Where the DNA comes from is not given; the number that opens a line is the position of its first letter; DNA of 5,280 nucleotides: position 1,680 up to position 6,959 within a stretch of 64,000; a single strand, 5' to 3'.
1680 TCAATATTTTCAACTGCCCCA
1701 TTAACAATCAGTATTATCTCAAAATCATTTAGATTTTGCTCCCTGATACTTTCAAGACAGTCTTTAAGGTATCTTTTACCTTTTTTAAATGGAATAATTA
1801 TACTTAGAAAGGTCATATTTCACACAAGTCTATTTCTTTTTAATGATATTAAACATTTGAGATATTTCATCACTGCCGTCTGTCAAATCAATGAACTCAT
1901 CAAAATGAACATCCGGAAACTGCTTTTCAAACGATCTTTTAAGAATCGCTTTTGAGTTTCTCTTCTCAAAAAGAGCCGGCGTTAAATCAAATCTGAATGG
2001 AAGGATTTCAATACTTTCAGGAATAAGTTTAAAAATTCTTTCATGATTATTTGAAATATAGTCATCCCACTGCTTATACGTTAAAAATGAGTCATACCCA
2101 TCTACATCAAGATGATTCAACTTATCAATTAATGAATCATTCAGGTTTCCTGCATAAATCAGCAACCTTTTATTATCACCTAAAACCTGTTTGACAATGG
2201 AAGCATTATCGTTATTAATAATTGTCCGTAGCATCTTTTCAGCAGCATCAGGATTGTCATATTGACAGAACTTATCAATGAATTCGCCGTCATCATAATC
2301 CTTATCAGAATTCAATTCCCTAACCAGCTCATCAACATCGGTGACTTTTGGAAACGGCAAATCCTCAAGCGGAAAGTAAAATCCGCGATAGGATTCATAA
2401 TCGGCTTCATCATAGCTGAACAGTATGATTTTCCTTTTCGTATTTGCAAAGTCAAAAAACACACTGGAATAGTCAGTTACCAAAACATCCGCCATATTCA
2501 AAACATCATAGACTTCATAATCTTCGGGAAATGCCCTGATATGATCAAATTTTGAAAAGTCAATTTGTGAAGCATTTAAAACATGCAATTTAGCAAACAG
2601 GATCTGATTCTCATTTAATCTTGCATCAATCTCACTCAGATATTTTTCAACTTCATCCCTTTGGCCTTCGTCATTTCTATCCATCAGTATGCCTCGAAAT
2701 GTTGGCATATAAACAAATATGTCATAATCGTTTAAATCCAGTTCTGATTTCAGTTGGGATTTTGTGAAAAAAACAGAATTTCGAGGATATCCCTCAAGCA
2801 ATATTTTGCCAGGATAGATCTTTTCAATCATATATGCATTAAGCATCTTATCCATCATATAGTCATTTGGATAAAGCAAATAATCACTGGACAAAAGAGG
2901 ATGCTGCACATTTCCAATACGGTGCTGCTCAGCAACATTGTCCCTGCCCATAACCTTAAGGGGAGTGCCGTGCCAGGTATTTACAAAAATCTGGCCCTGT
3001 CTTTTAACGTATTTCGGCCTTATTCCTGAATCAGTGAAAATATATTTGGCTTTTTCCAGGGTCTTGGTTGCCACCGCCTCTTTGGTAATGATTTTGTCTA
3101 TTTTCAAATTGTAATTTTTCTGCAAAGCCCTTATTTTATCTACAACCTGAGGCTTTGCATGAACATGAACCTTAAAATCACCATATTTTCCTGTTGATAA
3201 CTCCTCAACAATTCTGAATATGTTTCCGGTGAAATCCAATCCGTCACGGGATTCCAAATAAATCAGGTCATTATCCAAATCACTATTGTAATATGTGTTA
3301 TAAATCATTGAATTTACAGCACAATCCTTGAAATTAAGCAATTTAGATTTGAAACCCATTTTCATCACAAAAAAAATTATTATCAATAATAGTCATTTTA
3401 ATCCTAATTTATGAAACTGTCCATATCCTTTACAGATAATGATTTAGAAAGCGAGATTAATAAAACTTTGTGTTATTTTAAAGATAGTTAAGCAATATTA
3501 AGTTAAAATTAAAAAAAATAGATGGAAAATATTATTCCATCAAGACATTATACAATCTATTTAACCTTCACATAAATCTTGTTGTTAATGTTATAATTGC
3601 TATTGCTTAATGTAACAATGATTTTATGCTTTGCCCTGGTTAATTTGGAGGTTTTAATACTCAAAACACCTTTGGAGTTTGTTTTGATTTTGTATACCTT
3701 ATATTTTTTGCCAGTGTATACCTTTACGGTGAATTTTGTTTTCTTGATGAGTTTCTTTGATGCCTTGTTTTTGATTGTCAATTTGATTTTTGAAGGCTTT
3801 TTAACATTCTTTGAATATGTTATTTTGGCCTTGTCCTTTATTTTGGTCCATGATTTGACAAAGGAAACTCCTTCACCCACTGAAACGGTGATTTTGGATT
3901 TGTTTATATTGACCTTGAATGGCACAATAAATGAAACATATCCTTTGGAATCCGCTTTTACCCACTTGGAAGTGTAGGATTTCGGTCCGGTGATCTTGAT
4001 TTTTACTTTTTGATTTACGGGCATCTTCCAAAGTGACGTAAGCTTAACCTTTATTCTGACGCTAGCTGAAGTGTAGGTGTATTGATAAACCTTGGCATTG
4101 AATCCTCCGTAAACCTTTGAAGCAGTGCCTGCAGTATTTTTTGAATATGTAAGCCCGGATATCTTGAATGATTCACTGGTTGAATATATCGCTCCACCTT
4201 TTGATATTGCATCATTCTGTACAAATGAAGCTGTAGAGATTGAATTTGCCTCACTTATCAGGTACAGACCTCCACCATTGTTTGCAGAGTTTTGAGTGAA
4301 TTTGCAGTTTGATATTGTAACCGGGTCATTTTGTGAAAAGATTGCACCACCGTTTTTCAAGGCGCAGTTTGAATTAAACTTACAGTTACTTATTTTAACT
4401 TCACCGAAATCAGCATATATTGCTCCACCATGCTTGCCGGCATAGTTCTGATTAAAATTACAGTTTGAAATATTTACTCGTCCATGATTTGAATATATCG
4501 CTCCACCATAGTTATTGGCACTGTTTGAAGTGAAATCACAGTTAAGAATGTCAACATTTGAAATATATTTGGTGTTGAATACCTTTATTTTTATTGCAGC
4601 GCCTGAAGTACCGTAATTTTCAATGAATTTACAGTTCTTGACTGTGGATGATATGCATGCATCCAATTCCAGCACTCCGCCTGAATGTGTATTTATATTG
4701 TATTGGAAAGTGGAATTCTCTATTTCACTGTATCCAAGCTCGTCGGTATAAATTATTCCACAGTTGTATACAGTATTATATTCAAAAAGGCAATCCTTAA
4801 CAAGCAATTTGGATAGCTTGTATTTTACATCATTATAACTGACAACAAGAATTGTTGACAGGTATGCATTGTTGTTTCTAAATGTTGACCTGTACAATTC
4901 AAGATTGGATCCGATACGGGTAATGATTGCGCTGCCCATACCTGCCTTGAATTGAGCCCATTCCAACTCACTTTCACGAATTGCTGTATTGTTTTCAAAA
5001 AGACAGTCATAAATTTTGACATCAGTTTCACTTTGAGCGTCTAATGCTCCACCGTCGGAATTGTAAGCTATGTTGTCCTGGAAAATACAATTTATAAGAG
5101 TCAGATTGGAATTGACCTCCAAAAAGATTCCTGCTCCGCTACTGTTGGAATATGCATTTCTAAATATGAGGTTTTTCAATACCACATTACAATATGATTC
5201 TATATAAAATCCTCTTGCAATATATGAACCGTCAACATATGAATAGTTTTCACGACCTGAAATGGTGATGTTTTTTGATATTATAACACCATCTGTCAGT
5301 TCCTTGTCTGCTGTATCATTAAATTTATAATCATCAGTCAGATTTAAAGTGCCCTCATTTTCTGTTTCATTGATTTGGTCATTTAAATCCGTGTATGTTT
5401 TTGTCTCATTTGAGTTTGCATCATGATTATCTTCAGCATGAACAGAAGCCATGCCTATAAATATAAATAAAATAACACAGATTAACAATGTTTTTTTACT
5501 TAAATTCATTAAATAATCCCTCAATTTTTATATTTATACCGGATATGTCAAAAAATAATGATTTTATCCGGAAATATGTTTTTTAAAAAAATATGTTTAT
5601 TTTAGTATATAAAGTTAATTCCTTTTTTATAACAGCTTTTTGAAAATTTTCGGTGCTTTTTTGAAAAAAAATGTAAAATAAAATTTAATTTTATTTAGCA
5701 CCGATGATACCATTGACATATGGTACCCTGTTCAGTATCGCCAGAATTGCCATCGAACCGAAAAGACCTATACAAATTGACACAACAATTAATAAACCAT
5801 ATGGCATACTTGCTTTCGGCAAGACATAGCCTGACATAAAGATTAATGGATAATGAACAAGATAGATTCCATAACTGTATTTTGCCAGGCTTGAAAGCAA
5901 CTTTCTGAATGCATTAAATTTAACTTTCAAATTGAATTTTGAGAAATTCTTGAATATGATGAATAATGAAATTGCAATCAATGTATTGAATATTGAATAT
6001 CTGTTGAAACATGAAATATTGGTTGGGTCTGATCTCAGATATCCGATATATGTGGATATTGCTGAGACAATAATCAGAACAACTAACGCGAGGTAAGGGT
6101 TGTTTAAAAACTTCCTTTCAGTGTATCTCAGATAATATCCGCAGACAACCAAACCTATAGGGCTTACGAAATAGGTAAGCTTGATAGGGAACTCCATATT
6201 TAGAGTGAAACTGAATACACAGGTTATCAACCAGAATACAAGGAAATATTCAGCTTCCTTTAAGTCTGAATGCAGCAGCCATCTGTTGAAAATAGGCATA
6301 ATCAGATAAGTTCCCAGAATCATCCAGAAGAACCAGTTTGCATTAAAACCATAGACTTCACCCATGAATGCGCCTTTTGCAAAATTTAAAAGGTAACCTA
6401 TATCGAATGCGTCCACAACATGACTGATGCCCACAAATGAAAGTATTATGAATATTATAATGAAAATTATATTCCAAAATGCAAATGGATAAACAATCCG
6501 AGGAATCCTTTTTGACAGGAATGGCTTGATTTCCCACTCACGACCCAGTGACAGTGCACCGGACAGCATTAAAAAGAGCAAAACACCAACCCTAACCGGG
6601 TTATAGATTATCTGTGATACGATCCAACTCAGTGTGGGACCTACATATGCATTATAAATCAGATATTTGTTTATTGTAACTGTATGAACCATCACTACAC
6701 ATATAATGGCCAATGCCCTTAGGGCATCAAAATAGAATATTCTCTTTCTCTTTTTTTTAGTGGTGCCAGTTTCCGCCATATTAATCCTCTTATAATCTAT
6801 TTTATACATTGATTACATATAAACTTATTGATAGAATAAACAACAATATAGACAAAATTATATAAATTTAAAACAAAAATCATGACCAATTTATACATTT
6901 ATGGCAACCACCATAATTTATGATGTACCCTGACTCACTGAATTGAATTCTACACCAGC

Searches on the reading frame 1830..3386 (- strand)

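Call 11: search_protein_families(library=pfam, proteins=[window:1830-3386:-], max_evalue=0.001)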
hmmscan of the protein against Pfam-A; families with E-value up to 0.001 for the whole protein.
window:1830-3386:- (518 aa): 1 family
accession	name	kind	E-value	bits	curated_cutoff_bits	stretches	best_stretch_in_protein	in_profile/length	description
PF04464.20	Glyphos_transf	-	5.9e-60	203.6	22.1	1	30-390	4-366/367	CDP-Glycerol:Poly(glycerophosphate) glycerophosphotransferase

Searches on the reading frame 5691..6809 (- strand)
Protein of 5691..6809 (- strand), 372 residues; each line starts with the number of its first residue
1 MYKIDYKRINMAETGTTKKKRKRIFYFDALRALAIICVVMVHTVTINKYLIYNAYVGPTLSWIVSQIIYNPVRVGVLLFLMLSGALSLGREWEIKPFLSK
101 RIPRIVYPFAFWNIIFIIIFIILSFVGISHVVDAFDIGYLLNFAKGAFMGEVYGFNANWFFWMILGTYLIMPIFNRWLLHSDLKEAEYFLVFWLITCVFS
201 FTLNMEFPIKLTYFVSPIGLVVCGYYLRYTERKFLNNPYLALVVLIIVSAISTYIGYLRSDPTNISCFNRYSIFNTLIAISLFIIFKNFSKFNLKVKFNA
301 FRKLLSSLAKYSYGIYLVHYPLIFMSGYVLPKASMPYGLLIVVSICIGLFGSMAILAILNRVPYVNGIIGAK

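Call 12: search_protein_families(library=pfam, proteins=[window:5691-6809:-], max_evalue=0.001)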
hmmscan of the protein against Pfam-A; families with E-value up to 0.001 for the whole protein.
window:5691-6809:- (372 aa): 1 family
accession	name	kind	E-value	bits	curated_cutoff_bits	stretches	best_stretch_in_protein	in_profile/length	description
PF01757.29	Acyl_transf_3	-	5.5e-30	105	31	1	25-355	2-324/326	Acyltransferase domain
